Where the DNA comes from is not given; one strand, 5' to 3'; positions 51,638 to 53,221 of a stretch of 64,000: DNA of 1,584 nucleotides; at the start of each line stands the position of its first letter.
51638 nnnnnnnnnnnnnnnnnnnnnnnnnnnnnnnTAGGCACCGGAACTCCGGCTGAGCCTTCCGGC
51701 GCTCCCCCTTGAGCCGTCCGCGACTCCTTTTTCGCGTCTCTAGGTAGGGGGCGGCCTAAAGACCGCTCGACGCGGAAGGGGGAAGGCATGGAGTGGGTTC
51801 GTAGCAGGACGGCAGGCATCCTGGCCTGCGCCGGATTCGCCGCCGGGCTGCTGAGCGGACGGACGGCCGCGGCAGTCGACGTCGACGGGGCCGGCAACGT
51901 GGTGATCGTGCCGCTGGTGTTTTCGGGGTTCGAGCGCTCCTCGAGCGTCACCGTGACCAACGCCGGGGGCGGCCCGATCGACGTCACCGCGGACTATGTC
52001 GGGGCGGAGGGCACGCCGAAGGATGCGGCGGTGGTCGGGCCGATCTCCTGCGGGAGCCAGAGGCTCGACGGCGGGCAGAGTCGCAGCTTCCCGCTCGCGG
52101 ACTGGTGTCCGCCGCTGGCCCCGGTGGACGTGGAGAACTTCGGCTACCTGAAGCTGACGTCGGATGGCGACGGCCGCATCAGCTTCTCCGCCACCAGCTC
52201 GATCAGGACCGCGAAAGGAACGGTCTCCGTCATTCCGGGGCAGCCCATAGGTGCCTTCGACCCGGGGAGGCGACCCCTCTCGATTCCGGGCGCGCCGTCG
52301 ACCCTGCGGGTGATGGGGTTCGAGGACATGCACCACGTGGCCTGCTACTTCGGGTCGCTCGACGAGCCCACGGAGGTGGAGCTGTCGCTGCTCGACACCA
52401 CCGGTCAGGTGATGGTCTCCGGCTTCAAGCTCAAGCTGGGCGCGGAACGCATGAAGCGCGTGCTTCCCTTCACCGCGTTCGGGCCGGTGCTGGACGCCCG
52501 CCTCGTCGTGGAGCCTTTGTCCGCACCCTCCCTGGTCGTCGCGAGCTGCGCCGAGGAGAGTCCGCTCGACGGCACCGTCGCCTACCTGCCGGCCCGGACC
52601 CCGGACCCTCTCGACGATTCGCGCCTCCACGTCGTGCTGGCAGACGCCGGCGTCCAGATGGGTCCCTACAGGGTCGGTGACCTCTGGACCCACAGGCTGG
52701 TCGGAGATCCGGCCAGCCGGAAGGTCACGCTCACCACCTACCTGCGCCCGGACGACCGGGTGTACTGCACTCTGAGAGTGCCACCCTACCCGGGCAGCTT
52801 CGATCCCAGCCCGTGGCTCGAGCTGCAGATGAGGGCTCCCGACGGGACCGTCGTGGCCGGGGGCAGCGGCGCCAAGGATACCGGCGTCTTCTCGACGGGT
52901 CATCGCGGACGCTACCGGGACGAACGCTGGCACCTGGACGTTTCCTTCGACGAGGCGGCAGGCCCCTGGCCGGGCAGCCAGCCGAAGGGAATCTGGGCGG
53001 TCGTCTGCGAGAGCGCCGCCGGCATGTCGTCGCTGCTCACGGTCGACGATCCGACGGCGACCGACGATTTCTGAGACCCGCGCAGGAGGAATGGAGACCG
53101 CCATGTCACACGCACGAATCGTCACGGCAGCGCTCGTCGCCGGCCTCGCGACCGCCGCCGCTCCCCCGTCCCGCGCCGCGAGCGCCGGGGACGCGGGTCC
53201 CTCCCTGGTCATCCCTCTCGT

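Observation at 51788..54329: Tandem, divergent paralogous secreted proteins of an unrecognised family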

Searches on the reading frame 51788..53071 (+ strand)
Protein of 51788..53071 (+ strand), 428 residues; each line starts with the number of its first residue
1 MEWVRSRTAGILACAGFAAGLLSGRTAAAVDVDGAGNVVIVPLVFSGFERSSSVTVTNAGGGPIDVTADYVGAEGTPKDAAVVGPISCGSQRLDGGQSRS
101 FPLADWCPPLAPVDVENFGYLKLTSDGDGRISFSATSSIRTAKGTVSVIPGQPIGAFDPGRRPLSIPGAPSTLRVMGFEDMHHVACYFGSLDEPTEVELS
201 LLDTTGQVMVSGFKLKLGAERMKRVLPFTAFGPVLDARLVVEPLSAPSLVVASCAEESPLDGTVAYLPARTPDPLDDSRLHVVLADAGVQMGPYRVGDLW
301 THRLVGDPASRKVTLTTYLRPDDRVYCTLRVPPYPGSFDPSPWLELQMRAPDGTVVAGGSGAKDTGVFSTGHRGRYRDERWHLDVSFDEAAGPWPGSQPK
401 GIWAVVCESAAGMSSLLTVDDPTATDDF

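Call 4: search_protein_families(library=pfam, proteins=[window:51788-53071:+], max_evalue=1)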
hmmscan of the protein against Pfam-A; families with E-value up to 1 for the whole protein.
window:51788-53071:+ (428 aa): 1 family
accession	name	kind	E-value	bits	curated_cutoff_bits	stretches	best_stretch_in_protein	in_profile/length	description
PF19526.4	Slr4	-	0.024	14.3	25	1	22-80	253-310/370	S-layer protein Slr4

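Call 5: find_homologous_proteins(query=window:51788-53071:+)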
Query window:51788-53071:+ (428 aa): 14 proteins with E <= 0.001 among 8000 candidates.
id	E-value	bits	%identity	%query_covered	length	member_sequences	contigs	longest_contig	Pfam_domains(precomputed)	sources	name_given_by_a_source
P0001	3.8e-287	970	100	100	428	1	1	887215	-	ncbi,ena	-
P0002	1.5e-137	477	55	100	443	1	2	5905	-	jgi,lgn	jgi:hypothetical protein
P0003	2.2e-118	414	54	93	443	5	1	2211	-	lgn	-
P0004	1.4e-110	388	52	94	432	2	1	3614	-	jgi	jgi:hypothetical protein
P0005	1.0e-107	379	49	97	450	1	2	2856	-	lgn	-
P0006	7.7e-88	313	46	93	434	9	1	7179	-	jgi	jgi:hypothetical protein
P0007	2.9e-80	288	43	99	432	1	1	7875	-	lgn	-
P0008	2.5e-75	272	42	91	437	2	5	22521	-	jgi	jgi:hypothetical protein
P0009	8.9e-75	270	42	93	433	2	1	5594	-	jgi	jgi:hypothetical protein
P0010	1.2e-72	263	41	96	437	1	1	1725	-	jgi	jgi:hypothetical protein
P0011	1.1e-66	244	40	93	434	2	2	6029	-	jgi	jgi:hypothetical protein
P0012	6.5e-66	241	39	93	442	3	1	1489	-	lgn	-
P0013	1.5e-49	187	35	94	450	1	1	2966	-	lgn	-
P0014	7.9e-43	165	35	93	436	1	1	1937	-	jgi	jgi:hypothetical protein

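Call 6: search_protein_families(library=ncbifam, proteins=[window:51788-53071:+], max_evalue=1)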
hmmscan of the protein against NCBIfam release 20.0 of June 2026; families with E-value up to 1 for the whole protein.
window:51788-53071:+ (428 aa): 0 families

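Call 8: find_encoding_contigs(protein=P0001, flank=10000, max_places=3)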
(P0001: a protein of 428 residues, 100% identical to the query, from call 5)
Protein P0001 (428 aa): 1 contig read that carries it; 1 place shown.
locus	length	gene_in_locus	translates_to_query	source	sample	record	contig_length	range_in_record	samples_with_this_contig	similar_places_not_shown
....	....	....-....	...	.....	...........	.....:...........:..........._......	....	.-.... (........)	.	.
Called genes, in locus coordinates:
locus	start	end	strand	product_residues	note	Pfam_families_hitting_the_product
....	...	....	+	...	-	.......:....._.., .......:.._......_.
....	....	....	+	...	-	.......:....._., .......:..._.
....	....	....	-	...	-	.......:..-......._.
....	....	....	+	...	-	-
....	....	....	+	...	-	-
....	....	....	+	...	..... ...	-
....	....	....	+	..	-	?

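Call 9: find_encoding_contigs(protein=P0004, flank=10000, max_places=3)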
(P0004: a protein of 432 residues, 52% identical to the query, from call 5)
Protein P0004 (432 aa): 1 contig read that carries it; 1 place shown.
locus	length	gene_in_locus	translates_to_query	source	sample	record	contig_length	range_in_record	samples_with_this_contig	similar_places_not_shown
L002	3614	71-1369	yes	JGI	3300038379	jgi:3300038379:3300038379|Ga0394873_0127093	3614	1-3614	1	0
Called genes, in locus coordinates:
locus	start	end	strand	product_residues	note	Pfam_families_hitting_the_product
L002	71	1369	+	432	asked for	-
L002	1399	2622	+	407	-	-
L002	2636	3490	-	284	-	PF13490:zf-HC2 (weak)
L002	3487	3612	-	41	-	?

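Call 10: find_encoding_contigs(protein=P0008, flank=10000, max_places=5)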
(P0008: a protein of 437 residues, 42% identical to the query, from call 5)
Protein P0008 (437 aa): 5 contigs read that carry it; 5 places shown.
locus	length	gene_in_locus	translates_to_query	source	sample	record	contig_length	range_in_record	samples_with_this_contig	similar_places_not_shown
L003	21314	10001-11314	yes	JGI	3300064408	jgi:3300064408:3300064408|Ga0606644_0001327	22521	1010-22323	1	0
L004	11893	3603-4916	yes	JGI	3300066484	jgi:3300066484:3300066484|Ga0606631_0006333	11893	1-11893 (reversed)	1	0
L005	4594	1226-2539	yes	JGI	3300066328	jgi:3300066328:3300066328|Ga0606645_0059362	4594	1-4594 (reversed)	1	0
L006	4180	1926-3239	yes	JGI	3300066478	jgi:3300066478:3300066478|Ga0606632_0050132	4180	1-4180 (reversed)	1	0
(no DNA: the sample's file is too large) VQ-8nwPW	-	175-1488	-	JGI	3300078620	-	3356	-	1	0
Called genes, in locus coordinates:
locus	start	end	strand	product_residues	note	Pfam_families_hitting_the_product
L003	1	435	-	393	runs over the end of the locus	PF01551:Peptidase_M23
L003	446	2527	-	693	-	PF01663:Phosphodiest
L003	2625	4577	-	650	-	PF13424:TPR_12 (faint), PF13431:TPR_17 (faint), PF00515:TPR_1 (faint), PF07719:TPR_2 (faint), PF12895:ANAPC3 (faint), PF13428:TPR_14 (weak), PF13432:TPR_16, PF13371:TPR_9 (weak), +4 more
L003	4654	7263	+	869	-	PF13424:TPR_12 (faint), PF00069:Pkinase, PF07714:PK_Tyr_Ser-Thr, PF03109:ABC1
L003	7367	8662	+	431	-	-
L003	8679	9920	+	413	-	-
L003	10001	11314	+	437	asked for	-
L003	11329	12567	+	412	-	-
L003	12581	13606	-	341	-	PF00069:Pkinase, PF07714:PK_Tyr_Ser-Thr, PF03109:ABC1 (weak), PF17667:Pkinase_fungal (weak)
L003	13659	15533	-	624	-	-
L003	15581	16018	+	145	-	PF03652:RuvX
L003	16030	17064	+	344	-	PF02618:YceG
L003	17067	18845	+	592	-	-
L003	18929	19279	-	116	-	-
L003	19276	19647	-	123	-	PF07883:Cupin_2 (weak)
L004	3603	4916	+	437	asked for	-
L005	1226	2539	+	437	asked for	-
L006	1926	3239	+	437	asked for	-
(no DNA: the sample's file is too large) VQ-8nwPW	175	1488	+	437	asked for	-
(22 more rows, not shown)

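Call 24: find_related_loci(query=A1, collection=genome_contigs, flank=10000)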
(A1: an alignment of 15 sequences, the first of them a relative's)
Query A1 (428 aa) in genome_contigs; peptide patterns used: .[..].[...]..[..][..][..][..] (x = any residue, [..] = any of these).
81 stretches matched a pattern, but none encodes a relative of the query by tblastn (E <= 1e-3).

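Call 28: predict_structure(alignment_id=A3)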
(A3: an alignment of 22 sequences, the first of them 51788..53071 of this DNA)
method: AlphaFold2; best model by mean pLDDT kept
length: 428 residues; sequences in the alignment: 22
mean_pLDDT: 71.7   pTM: 0.56
mean pLDDT of the five models: 71.7, 71.0, 70.8, 68.4, 66.8
residues with pLDDT >= 90: 69; 70-90: 191; 50-70: 93; < 50: 75
segments of 3 or more residues with pLDDT < 50: 1-35, 159-170, 273-280, 290-299, 301-309
pLDDT, mean of each block of 10 residues (from residue 1): 34 39 30 56 93 85 89 91 91 86 93 84 78 79 82 65 42 60 84 86 80 88 81 71 74 85 77 44 57 38 42 77 79 70 88 87 82 68 84 67 74 65 52
secondary structure, 60 per line:
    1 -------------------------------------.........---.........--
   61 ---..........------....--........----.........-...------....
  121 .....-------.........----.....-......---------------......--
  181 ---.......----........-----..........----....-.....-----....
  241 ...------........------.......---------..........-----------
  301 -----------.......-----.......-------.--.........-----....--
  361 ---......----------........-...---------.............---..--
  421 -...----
elements in order: E38-46 E50-58 E64-73 H80-83 E86-93 E98-102 H103-106 E117-125 E133-141 E146-150 H154-157 E173-178 E184-190 E195-202 E208-217 E222-225 H227-231 E237-243 E250-257 E264-270 E280-289 E312-318 E324-330 E344-349 E355-358 E364-369 E380-387 E401-413
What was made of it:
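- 51788..53074 (+): Gene A, 428 aa (stop codon included): exported three-domain protein ending in ...DDF. AlphaFold model with pLDDT 71.7 (call 28).
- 51893..52261 (+): A domain 1 (aa ~36-158), eight-stranded beta-sandwich; Cys88 and Cys107; Asn58 at the end of strand 2. Secondary structure from call 28.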

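Call 30: search_protein_representatives(alignment_id=A3)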
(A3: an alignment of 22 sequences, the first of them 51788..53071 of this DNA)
Query: 22 sequences, 438 profile positions. Proteins with E-value up to 0.001 (for the whole library): 316; up to 1e-10: 247; up to 1e-30: 121. The best 150 are listed.
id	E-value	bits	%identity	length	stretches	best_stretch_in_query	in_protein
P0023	3.7e-162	556.6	-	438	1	7-438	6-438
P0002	1.2e-160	551.6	-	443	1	9-438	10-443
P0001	3.3e-154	530.4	-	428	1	5-438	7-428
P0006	5.6e-153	526.3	-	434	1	10-432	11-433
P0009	9.5e-150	515.7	-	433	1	2-438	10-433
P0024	1.1e-137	475.9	-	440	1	4-438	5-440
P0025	3.9e-135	467.5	-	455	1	4-438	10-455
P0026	4.9e-133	460.6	-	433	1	6-438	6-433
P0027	6.3e-132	457.0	-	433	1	7-438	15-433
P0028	2.1e-127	442.1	-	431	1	14-438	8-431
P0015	3.8e-126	437.9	-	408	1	5-426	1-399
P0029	1.3e-125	436.1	-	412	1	10-438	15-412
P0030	1.3e-121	422.9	-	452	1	9-437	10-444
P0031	2.8e-121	421.9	-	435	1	2-437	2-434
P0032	7.1e-120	417.2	-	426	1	11-438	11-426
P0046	5.5e-71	256.1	-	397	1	18-438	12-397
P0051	1.8e-65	238.0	-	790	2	32-276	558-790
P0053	1.4e-62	228.4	-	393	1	14-438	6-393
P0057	6.4e-58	213.1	-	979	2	23-275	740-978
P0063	7.0e-56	206.3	-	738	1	5-438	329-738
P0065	8.7e-56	206.0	-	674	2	37-277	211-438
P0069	3.3e-52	194.3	-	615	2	39-276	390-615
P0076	5.7e-50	186.9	-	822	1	8-438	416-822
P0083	5.7e-46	173.7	-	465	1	12-426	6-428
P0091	2.9e-44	168.1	-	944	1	13-432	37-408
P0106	1.0e-39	153.1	-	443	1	9-426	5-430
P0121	3.6e-35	138.1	-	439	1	13-425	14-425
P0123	5.4e-34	134.2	-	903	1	20-432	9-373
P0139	3.5e-30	121.7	-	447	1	16-425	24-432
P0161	1.7e-27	112.8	-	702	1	26-425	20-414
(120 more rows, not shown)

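Call 33: fold_search(model_id=the predicted structure, library=pdb)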
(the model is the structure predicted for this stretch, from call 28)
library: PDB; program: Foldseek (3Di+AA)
matches with E <= 10: 877; with E <= 0.001: 3
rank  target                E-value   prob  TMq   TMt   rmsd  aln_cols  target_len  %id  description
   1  7kwb_A                1.2e-04  0.63  0.15  0.15  23.8       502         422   10  Surface glycan-binding protein B from Bacteroides thetaiotaomicron (released 2021-02-17)
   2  3w5n                  1.9e-04  0.75  0.16  0.07  22.2       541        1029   11  Crystal Structure of Streptomyces avermitilis alpha-L-rhamnosidase complexed with L-rhamnose (released 2013-03-20)
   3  7sqc_1D               5.0e-04  0.82  0.20  0.06  22.0       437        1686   10  Ciliary C1 central pair apparatus isolated from Chlamydomonas reinhardtii (released 2022-04-13)
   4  3w5m                  1.0e-03  0.54  0.17  0.08  22.1       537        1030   12  Crystal Structure of Streptomyces avermitilis alpha-L-rhamnosidase (released 2013-03-20)
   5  8beg_A                1.3e-03  0.25  0.13  0.10  29.6       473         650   10  Structure of Ig-like domains from PrgB (released 2022-11-30)
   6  6v4s_B                1.8e-03  0.89  0.21  0.16  16.5       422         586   12  A Closed pore conformation of a Pentameic ligand-gated ion channel with additional N-terminal domain (released 2020-06-03)
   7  7vrp_A                3.9e-03  0.07  0.08  0.09  24.3       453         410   10  Structure of infectious bursal disease virus Gx strain (released 2022-03-30)
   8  1nc7_A                4.8e-03  1.00  0.21  0.72   2.8       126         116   10  Crystal Structure of Thermotoga maritima 1070 (released 2003-07-01)
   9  6v4s_A                6.3e-03  0.69  0.20  0.15  16.3       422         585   11  A Closed pore conformation of a Pentameic ligand-gated ion channel with additional N-terminal domain (released 2020-06-03)
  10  6v4s_C                8.7e-03  0.72  0.20  0.16  13.9       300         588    9  A Closed pore conformation of a Pentameic ligand-gated ion channel with additional N-terminal domain (released 2020-06-03)
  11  6eon                  8.7e-03  0.10  0.10  0.07  20.3       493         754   10  Galactanase BT0290 (released 2017-11-29)
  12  5hkj                  9.2e-03  0.20  0.14  0.15  21.9       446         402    8  Single Chain Recombinant Globular Head of the Complement System Protein C1q (released 2016-03-02)
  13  1nc7_B                1.0e-02  1.00  0.21  0.70   3.0       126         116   10  Crystal Structure of Thermotoga maritima 1070 (released 2003-07-01)
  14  9ues_B                1.1e-02  1.00  0.19  0.20   5.6       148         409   11  Crystal structure of an inactive TKSP mutant in complex with the TKS propeptide (released 2026-02-18)
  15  9gg2_A                1.3e-02  0.04  0.08  0.08  25.2       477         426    8  Structure of IPNV L5 capsid (released 2025-01-08)
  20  1nc7_D                2.1e-02  1.00  0.21  0.71   2.8       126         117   10  Crystal Structure of Thermotoga maritima 1070 (released 2003-07-01)
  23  2ii7_H                3.0e-02  1.00  0.18  0.61   6.5       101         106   17  Anabaena sensory rhodopsin transducer (released 2007-03-20)
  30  2ii9_C                4.1e-02  0.99  0.16  0.59   6.4        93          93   18  Anabaena sensory rhodopsin transducer (released 2007-03-20)
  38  2ii7_A                5.7e-02  0.99  0.16  0.53   7.5       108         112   18  Anabaena sensory rhodopsin transducer (released 2007-03-20)
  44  2ii7_D                6.4e-02  0.99  0.16  0.58   6.5       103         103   17  Anabaena sensory rhodopsin transducer (released 2007-03-20)
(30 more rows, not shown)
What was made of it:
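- On ASRAH (ASRT/TM1070) beta-sandwich superfamily: ASRT 2ii7-2ii9: probability 0.99-1.0 (call 33).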

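Call 39: find_homologous_proteins(query=A4, max_evalue=0.00001)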
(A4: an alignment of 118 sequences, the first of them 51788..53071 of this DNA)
Query A4 (118 sequences) (428 aa, profile of the alignment): 23 proteins with E <= 0.00001 among 8000 candidates.
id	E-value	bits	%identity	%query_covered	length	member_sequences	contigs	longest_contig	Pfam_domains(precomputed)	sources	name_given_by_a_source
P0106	5.8e-128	445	23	89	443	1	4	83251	-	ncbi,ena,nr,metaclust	ncbi:MAG: hypothetical protein A3E01_14665 [Gammaproteobacteria bacterium RIFCSPHIGHO2_12_FULL_63_22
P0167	9.9e-126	438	22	94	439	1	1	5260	-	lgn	-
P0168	7.9e-124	432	23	95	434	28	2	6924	-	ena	-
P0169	2.9e-123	430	21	91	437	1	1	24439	-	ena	-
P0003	8.9e-121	422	54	93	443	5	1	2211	-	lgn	-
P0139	1.6e-117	411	29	19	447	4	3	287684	-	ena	-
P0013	2.3e-115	404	35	94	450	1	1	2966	-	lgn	-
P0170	4.7e-115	403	25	95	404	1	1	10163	-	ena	-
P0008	4.7e-112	393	42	91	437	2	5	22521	-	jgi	jgi:hypothetical protein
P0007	1.4e-111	391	43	99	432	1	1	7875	-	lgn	-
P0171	2.0e-111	391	32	27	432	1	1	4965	-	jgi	jgi:hypothetical protein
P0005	1.6e-108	381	49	97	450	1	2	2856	-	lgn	-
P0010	2.1e-108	381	41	96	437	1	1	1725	-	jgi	jgi:hypothetical protein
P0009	1.6e-106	375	42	93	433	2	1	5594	-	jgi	jgi:hypothetical protein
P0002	1.9e-106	374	55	100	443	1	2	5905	-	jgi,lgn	jgi:hypothetical protein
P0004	7.0e-106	373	52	94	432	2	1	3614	-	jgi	jgi:hypothetical protein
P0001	4.9e-100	353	100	100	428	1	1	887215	-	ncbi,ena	-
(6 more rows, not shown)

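Call 40: find_encoding_contigs(protein=P0106, flank=8000, max_places=2)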
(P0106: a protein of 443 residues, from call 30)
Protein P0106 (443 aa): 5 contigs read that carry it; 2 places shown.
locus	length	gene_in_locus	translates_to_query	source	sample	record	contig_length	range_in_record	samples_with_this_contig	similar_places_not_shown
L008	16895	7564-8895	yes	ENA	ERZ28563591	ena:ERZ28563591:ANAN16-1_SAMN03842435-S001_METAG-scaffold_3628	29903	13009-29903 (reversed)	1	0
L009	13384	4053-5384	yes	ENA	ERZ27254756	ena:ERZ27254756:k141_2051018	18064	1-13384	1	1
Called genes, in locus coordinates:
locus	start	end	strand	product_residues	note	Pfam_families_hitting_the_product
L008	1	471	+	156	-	?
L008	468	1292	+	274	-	PF01061:ABC2_membrane, PF12698:ABC2_membrane_3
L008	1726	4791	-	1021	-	PF00873:ACR_tran, PF03176:MMPL (faint), PF02355:SecD_SecF_C (weak)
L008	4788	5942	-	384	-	PF25919:BSH_CusB (faint), PF25917:BSH_RND (weak), PF25973:BSH_CzcB (weak), PF25876:HH_MFP_RND (weak), PF25954:Beta-barrel_RND_2, PF25967:RND-MFP_C, PF25975:CzcB_C (weak), PF25989:YknX_C, +1 more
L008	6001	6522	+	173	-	PF01047:MarR, PF12802:MarR_2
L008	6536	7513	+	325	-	PF00756:Esterase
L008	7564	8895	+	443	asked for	-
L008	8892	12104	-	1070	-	PF08450:SGL (faint), PF24684:Vgb_lyase (faint), PF01436:NHL (faint), PF06739:SBBP (faint), PF25021:TEN_NHL, PF13517:FG-GAP_3, PF01839:FG-GAP (weak), PF13517:FG-GAP_3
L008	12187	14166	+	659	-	PF00580:UvrD-helicase, PF01443:Viral_helicase1 (faint), PF13245:AAA_19, PF13604:AAA_30 (faint), PF13361:UvrD_C, PF13538:UvrD_C_2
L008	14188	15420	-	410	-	-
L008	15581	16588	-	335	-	PF03575:Peptidase_S51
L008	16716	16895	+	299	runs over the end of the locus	PF03767:Acid_phosphat_B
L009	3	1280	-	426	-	?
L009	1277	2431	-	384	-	PF25919:BSH_CusB (faint), PF25917:BSH_RND (weak), PF25973:BSH_CzcB (weak), PF25876:HH_MFP_RND (weak), PF25954:Beta-barrel_RND_2, PF25967:RND-MFP_C, PF25975:CzcB_C (weak), PF25989:YknX_C, +1 more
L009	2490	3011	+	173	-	PF01047:MarR, PF12802:MarR_2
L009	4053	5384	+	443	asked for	-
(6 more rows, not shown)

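Call 41: find_encoding_contigs(protein=P0139, flank=8000, max_places=2)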
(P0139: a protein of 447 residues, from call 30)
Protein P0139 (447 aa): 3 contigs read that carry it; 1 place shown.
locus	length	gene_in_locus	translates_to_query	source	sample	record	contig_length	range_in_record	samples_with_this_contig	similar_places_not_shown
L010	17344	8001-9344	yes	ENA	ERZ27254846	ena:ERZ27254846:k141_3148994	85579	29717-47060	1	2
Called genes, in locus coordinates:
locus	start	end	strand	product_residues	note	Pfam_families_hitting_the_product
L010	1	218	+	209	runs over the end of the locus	-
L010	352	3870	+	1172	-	PF02811:PHP, PF07733:DNA_pol3_alpha, PF17657:DNA_pol3_finger, PF14579:HHH_6, PF01336:tRNA_anti-codon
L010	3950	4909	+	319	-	PF03255:ACCA, PF01039:Carboxyl_trans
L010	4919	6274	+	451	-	PF01171:ATP_bind_3, PF09179:TilS, PF11734:TilS_C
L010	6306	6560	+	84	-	PF02609:Exonuc_VII_S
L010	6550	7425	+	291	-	PF00348:polyprenyl_synt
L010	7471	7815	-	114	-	PF09685:MamF_MmsF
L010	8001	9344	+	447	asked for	-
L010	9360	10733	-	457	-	PF01523:PmbA_TldD_1st, PF19290:PmbA_TldD_2nd, PF19289:PmbA_TldD_3rd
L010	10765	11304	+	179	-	PF04751:DarP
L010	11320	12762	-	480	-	PF01523:PmbA_TldD_1st, PF19290:PmbA_TldD_2nd, PF19289:PmbA_TldD_3rd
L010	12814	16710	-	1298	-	PF13116:YhdP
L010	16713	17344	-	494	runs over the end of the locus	PF10150:RNase_E_G, PF20833:RNase_E_G_Thio (weak)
